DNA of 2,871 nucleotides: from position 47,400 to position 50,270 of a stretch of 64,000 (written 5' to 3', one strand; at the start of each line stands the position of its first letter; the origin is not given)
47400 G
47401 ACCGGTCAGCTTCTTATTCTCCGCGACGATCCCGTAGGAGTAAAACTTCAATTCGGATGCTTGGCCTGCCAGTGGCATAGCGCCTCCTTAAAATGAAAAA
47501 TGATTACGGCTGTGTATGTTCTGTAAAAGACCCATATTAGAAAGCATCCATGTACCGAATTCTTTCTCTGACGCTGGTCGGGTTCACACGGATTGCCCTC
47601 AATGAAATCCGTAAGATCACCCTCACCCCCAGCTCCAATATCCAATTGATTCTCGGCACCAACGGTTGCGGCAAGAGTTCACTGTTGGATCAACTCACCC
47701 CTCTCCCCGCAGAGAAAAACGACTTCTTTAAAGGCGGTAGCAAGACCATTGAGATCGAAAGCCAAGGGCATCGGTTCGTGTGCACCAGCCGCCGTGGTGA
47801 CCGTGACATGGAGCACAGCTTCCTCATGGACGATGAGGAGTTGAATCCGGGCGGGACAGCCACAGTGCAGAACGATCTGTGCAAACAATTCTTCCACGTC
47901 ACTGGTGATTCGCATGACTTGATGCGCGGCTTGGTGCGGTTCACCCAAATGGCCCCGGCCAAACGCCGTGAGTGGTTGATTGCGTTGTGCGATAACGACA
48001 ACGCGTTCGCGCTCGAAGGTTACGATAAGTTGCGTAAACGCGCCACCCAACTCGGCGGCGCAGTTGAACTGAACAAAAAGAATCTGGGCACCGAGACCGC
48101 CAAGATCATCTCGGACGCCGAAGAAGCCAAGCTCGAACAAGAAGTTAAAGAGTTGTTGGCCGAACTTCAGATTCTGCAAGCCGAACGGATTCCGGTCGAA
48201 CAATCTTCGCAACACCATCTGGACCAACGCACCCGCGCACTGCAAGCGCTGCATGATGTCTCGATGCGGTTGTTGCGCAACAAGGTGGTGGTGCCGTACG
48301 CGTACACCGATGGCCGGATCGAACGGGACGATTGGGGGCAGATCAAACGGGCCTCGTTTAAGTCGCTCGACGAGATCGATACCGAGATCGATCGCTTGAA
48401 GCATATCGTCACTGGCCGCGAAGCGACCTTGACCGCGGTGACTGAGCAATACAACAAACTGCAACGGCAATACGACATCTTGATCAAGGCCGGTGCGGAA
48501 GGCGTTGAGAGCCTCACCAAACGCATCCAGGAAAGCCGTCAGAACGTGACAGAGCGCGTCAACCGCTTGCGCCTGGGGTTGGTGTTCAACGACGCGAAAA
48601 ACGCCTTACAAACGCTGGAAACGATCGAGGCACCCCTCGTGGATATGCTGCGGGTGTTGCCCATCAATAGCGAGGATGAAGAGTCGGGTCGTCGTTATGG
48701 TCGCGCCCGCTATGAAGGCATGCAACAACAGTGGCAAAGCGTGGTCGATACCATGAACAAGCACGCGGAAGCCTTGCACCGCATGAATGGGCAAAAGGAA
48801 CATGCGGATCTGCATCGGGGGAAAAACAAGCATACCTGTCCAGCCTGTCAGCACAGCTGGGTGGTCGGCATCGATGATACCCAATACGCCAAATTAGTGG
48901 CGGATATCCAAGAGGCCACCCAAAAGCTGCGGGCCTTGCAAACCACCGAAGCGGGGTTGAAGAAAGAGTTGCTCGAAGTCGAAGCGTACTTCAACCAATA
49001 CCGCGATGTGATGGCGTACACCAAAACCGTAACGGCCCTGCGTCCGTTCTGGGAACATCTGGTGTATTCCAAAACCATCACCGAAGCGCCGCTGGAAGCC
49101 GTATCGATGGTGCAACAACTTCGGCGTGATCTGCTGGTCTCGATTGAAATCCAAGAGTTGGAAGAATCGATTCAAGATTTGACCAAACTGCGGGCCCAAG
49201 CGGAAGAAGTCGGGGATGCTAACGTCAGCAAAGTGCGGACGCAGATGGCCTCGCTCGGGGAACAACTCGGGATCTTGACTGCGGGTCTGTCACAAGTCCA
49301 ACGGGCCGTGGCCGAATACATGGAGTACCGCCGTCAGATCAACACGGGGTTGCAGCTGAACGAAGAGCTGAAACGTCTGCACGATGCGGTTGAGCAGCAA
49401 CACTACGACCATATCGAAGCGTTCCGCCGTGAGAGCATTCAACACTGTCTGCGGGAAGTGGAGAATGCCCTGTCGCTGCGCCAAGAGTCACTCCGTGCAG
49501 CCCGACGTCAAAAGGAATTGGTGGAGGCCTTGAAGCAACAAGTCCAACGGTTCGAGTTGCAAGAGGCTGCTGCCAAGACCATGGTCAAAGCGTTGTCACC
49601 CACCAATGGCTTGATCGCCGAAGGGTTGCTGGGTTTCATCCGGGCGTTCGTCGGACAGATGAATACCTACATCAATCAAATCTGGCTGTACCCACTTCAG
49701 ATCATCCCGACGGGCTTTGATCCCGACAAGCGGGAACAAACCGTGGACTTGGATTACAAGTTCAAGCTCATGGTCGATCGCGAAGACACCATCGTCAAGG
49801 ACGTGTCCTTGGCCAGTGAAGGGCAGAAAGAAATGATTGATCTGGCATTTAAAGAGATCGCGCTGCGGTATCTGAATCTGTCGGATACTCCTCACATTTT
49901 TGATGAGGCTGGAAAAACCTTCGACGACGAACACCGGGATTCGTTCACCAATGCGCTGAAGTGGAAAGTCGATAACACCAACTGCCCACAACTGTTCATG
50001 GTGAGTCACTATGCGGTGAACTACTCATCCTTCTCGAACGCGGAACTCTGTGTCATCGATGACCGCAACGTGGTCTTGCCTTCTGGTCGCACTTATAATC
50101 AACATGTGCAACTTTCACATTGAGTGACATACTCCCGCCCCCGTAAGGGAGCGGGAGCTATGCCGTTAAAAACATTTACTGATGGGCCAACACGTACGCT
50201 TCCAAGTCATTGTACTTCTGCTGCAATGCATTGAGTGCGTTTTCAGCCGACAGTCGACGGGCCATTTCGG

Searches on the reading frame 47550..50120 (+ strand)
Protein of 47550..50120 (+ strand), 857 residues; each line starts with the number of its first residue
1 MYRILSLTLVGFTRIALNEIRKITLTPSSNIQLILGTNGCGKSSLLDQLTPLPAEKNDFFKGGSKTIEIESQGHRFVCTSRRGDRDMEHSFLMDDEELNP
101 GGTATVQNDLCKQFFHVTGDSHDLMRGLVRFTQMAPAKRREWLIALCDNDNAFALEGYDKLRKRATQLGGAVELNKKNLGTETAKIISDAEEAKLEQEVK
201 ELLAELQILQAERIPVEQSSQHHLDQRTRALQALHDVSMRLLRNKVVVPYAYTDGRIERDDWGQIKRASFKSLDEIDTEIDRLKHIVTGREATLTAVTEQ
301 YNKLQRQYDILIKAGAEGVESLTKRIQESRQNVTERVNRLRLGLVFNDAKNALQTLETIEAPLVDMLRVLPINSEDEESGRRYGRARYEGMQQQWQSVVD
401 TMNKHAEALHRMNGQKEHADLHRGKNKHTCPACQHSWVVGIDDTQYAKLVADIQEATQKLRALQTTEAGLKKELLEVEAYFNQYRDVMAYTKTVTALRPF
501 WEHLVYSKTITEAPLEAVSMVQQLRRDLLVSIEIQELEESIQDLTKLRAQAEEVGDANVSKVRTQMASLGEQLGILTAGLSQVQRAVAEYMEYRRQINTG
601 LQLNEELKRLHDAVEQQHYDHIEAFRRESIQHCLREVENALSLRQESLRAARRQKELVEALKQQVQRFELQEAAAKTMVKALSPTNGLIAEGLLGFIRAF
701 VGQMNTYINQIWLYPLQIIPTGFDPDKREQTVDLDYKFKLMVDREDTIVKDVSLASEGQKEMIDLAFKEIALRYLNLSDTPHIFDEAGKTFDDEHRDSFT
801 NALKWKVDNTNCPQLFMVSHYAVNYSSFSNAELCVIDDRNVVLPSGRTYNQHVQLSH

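Call 16: search_protein_families(library=phrogs, proteins=[window:47550-50120:+], max_evalue=0.00001)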
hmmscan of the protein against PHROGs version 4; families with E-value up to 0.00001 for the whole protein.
window:47550-50120:+ (857 aa): 1 family
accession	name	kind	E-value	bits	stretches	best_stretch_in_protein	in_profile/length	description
phrog_77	-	DNA, RNA and nucleotide metabolism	7.2e-77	260.8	1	1-855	295-963/967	SbcC-like subunit of palindrome specific endonuclease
